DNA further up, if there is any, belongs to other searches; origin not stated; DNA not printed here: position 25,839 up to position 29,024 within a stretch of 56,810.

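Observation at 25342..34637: Tightly coupled operon mixing GT2s, a second polytopic TPR protein, sulfotransferase, methyltransferase and a PglK/MsbA-type ABC exporter, with no Wzx/Wzy/Wzz or initiating transferase in view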

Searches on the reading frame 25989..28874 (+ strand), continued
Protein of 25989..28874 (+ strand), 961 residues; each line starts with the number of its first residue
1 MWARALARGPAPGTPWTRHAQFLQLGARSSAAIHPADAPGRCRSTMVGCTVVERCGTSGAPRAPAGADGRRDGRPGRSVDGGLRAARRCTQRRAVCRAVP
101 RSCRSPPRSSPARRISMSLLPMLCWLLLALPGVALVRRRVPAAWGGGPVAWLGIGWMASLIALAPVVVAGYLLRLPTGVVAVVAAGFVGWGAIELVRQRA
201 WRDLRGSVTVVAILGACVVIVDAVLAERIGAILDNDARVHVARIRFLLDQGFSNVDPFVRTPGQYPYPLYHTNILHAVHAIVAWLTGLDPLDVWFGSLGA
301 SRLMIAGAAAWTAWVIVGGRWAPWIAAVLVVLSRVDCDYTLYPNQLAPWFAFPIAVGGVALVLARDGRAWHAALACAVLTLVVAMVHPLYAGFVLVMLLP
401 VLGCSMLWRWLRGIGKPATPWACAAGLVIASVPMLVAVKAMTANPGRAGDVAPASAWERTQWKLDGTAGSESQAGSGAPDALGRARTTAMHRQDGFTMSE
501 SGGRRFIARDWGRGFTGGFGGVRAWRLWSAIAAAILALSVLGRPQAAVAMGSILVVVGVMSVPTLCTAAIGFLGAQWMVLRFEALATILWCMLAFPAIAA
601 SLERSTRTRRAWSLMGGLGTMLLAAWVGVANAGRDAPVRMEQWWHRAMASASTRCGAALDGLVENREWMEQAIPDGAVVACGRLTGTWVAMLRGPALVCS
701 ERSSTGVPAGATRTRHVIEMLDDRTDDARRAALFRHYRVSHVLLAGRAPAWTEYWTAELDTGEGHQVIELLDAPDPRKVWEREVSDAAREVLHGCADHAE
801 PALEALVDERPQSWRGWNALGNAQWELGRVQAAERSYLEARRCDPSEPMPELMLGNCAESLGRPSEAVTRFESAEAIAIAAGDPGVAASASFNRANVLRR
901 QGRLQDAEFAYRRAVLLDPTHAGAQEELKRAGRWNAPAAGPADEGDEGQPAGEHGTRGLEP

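Call 32: fold_search(model_id=the predicted structure, library=pdb)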
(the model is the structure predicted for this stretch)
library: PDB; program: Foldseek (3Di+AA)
matches with E <= 10: 1545; with E <= 0.001: 79
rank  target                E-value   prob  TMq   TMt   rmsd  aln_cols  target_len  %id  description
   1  9gzg_A                2.3e-06  1.00  0.17  0.90   1.6       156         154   24  Crystal structure of CTPR4E4 mutant (released 2025-10-15)
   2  9qhb                  1.4e-05  1.00  0.17  0.50   3.0       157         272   26  Crystal structure of 16-repeat CTPR protein with eliminated coordination sites (released 2025-10-22)
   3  8chy                  1.9e-05  1.00  0.13  0.35   8.8       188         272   24  Crystal structure of an 8-repeat consensus TPR superhelix with Zinc. (released 2024-02-21)
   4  7zlg_A                1.9e-05  1.00  0.35  0.42  11.3       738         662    9  Cryo-EM structure of C-mannosyltransferase CeDPY19, in complex with acceptor peptide and bound to CMT2-Fab and anti-Fa (released 2023-01-11)
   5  7zlh_A                2.4e-05  1.00  0.34  0.42  11.8       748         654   10  Cryo-EM structure of C-mannosyltransferase CeDPY19, in apo state, bound to CMT2-Fab and anti-Fab nanobody (released 2023-01-11)
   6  7zli_A                2.6e-05  1.00  0.36  0.43  12.9       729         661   10  Cryo-EM structure of C-mannosyltransferase CeDPY19, in complex with Dol25-P-Man and bound to CMT2-Fab and anti-Fab nan (released 2023-01-11)
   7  5dse_C                2.8e-05  1.00  0.15  0.17  33.3       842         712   12  Crystal Structure of the TTC7B/Hyccin Complex (released 2015-12-02)
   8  1w3b_A                3.4e-05  1.00  0.18  0.38  22.9       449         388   16  The superhelical TPR domain of O-linked GlcNAc transferase reveals structural similarities to importin alpha. (released 2004-09-09)
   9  9qhc_B                3.7e-05  1.00  0.17  0.51   3.2       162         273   28  Crystal structure of 8-repeat CTPR protein with eliminated coordination sites (released 2025-10-22)
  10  8cqp_C                4.5e-05  1.00  0.15  0.89   2.0       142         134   25  Crystal structure of an 8-repeat consensus TPR superhelix with Calcium (low concentration) (released 2024-03-27)
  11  2fo7                  5.1e-05  1.00  0.15  0.90   1.9       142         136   25  Crystal structure of an 8 repeat consensus TPR superhelix (trigonal crystal form) (released 2006-03-07)
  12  8fwd_1                5.7e-05  1.00  0.15  0.82   2.4       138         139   27  Fast and versatile sequence- independent protein docking for nanomaterials design using RPXDock (released 2023-05-10)
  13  9qhc_A                6.0e-05  1.00  0.18  0.51  20.2       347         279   16  Crystal structure of 8-repeat CTPR protein with eliminated coordination sites (released 2025-10-22)
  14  1w3b_B                8.2e-05  1.00  0.13  0.28   8.3       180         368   22  The superhelical TPR domain of O-linked GlcNAc transferase reveals structural similarities to importin alpha. (released 2004-09-09)
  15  8far_A                1.0e-04  1.00  0.15  0.87   2.2       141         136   28  Accurate computational design of genetically encoded 3D protein crystals (released 2023-11-01)
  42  8if8_B                3.5e-04  1.00  0.39  0.51  14.3       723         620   12  Arabinosyltransferase AftA (released 2023-05-31)
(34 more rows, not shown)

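Call 35: find_encoding_contigs(protein=P0003, flank=10000, max_places=1)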
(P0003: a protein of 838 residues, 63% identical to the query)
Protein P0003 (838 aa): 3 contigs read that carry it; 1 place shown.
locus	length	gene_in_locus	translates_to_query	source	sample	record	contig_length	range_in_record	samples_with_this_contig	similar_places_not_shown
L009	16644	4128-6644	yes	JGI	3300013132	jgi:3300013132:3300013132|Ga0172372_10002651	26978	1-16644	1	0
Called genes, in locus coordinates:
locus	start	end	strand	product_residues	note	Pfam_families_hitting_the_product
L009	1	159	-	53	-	?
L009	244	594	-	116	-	PF10066:DUF2304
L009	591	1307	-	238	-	PF00535:Glycos_transf_2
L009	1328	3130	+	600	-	PF14559:TPR_19 (faint), PF07719:TPR_2 (faint), PF13181:TPR_8 (faint), PF13414:TPR_11 (faint), PF13432:TPR_16 (weak)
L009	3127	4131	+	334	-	PF00535:Glycos_transf_2, PF13641:Glyco_tranf_2_3, PF10111:Glyco_tranf_2_2 (weak), PF13632:Glyco_trans_2_3 (weak)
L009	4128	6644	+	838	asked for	PF20176:DUF6541 (weak), PF13428:TPR_14 (faint), PF00515:TPR_1 (faint), PF07719:TPR_2 (faint), PF13181:TPR_8 (faint), PF13424:TPR_12 (faint), PF13432:TPR_16 (faint)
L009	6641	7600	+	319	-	PF00535:Glycos_transf_2, PF13641:Glyco_tranf_2_3, PF13632:Glyco_trans_2_3 (weak)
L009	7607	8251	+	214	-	PF03567:Sulfotransfer_2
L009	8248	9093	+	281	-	-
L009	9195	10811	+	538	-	PF00664:ABC_membrane, PF00005:ABC_tran, PF02463:SMC_N (faint)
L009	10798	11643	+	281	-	-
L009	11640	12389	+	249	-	PF13489:Methyltransf_23 (weak), PF08241:Methyltransf_11 (weak), PF08242:Methyltransf_12 (weak)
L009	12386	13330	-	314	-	PF00535:Glycos_transf_2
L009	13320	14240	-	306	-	PF00535:Glycos_transf_2 (weak), PF13641:Glyco_tranf_2_3 (weak)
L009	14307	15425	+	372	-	PF00535:Glycos_transf_2, PF10111:Glyco_tranf_2_2, PF13641:Glyco_tranf_2_3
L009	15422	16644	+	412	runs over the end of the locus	PF13439:Glyco_transf_4 (faint), PF13579:Glyco_trans_4_4 (weak), PF20706:GT4-conflict, PF00534:Glycos_transf_1, PF13692:Glyco_trans_1_4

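Call 36: find_encoding_contigs(protein=P0006, flank=10000, max_places=1)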
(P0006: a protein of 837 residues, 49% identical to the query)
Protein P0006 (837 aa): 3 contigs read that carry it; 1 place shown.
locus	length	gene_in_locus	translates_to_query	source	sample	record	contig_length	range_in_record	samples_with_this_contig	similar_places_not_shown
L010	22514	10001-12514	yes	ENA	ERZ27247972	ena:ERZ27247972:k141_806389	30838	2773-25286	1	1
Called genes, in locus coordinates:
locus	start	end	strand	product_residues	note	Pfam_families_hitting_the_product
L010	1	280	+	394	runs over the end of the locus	PF01261:AP_endonuc_2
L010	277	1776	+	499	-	PF00370:FGGY_N, PF02782:FGGY_C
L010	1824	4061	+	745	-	PF00596:Aldolase_II, PF00106:adh_short, PF13561:adh_short_C2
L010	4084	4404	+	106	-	PF05336:rhaM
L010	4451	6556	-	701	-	PF07691:PA14, PF10528:GLEYA (faint), PF07691:PA14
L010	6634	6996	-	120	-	-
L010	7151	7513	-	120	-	PF10066:DUF2304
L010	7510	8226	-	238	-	PF00535:Glycos_transf_2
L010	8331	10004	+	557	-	-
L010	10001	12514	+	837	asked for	PF14559:TPR_19 (faint), PF13428:TPR_14 (faint), PF13414:TPR_11 (faint), PF13174:TPR_6 (faint), PF13176:TPR_7 (faint), PF23914:TPR_CcmH_CycH (faint), PF13424:TPR_12, PF13432:TPR_16, +3 more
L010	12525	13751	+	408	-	-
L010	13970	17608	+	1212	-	PF07691:PA14, PF13385:Laminin_G_3 (weak)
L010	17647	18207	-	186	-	PF00908:dTDP_sugar_isom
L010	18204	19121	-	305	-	PF00483:NTP_transferase, PF12804:NTP_transf_3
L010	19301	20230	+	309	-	PF00535:Glycos_transf_2, PF13641:Glyco_tranf_2_3, PF13632:Glyco_trans_2_3 (weak)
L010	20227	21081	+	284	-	-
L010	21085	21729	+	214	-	PF03567:Sulfotransfer_2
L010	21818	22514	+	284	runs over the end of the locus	-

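Call 37: find_encoding_contigs(protein=P0019, flank=10000, max_places=1)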
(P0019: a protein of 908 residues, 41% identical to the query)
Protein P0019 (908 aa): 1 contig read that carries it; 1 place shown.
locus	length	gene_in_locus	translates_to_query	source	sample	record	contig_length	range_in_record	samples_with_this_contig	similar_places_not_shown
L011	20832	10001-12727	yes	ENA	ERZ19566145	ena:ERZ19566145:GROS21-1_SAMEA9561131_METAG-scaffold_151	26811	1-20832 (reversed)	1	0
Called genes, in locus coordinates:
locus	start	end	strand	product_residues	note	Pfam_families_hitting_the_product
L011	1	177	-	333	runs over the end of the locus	PF00493:MCM (weak), PF20030:bpMoxR, PF01078:Mg_chelatase (faint), PF00004:AAA (faint), PF07726:AAA_3, PF07728:AAA_5, PF17863:AAA_lid_2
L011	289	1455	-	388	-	PF00578:AhpC-TSA, PF08534:Redoxin, PF00085:Thioredoxin, PF13098:Thioredoxin_2 (faint), PF13905:Thioredoxin_8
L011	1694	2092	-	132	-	-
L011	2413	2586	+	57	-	-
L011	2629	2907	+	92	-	-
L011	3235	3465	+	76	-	-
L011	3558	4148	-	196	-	-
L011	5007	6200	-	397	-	PF13641:Glyco_tranf_2_3, PF00535:Glycos_transf_2, PF10111:Glyco_tranf_2_2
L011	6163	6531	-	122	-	PF10066:DUF2304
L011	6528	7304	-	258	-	PF00535:Glycos_transf_2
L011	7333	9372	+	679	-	PF13424:TPR_12 (faint), PF13414:TPR_11 (faint), PF13428:TPR_14 (faint), PF14559:TPR_19 (weak), PF13432:TPR_16, PF00515:TPR_1, PF07719:TPR_2 (weak), PF13181:TPR_8 (weak)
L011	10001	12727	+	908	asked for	PF13428:TPR_14 (faint), PF20176:DUF6541 (weak), PF13432:TPR_16, PF13424:TPR_12 (weak), PF13432:TPR_16 (weak), PF00515:TPR_1, PF07719:TPR_2, PF13414:TPR_11 (weak), +4 more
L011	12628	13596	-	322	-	PF00535:Glycos_transf_2, PF13641:Glyco_tranf_2_3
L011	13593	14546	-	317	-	PF00535:Glycos_transf_2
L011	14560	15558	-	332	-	PF13641:Glyco_tranf_2_3, PF00535:Glycos_transf_2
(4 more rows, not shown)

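Call 83: find_related_loci(query=A1, collection=genome_contigs, flank=10000)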
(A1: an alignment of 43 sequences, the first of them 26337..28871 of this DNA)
Query A1 (845 aa) in genome_contigs; peptide patterns used: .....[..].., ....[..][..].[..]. (x = any residue, [..] = any of these).
82 stretches matched a pattern; 62 encode a relative of the query (tblastn E <= 1e-3); 61 distinct loci.
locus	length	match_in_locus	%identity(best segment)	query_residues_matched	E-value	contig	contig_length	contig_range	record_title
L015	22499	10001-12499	92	13-845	0e+0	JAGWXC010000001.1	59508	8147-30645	MAG: Planctomycetota bacterium isolate REEB458 contig-150_776, whole genome shotgun sequence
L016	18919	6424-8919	90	13-844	0e+0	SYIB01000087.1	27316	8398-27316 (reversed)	MAG: Planctomycetia bacterium isolate F1-60-MAGs145 F1-60__c118516, whole genome shotgun sequence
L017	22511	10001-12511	64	1-837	0e+0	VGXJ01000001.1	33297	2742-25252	MAG: Phycisphaerae bacterium isolate M_surface_10_m1_294 M_surface_10_m1_294_Ga0194123_10001594, whole genome shotgun se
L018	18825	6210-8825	44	1-837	0e+0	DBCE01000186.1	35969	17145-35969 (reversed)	MAG TPA_asm: Phycisphaerales bacterium UBA966 UBA966_contig_3192, whole genome shotgun sequence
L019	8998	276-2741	42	1-813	3e-177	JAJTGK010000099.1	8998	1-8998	MAG: Planctomycetaceae bacterium isolate 49613_E25 Sample_49613_scaffold_5146, whole genome shotgun sequence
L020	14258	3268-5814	41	15-808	2e-161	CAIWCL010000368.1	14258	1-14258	uncultured bacterium isolate ErkenSummer_bin-2794 genome assembly, contig: bin-2794:368/393, whole genome shotgun sequen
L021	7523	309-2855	41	15-808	7e-161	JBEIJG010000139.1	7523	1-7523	MAG: Phycisphaeraceae bacterium isolate Sample-103-S3-bin-83 Sample_103_S3-bin_83-k141_1661230, whole genome shotgun seq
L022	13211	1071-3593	42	15-809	1e-155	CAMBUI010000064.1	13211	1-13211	MAG: Candidatus Kuenenia stuttgartiensis isolate MoE-23oct19-264 genome assembly, contig: MoE-23oct19-C6505, whole genom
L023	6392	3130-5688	40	16-808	4e-155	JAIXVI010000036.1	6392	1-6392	MAG: Planctomycetaceae bacterium isolate D1_MAG_00057 pond_D1_MAG_00057_000000000081, whole genome shotgun sequence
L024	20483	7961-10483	42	15-809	3e-154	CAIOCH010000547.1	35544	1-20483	uncultured bacterium isolate Erken-D2_bin-1190 genome assembly, contig: bin-1190:547/693, whole genome shotgun sequence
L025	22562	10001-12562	38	16-837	2e-138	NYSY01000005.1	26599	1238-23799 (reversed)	MAG: Planctomycetaceae bacterium isolate CPC83 6507, whole genome shotgun sequence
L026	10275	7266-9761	36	1-810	1e-136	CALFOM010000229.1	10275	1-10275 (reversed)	MAG TPA_asm: uncultured Phycisphaera sp. isolate ERR2206776_bin.149_CONCOCT_v1.1_MAG genome assembly, contig: ERZ889350.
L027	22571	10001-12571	36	16-840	2e-135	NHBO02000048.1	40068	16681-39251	MAG: Phycisphaera sp. TMED9 70912, whole genome shotgun sequence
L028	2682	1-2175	40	129-805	2e-137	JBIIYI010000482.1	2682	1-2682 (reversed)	MAG: Phycisphaerales bacterium isolate ME2005-09-19_3300034101_group2_bin170 Rohwer_bin1557_scaffold_73995_c1, whole gen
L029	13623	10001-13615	38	1-805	2e-126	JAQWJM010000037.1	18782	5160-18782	MAG: Phycisphaerales bacterium isolate cluster1_bin.77 k141_6146, whole genome shotgun sequence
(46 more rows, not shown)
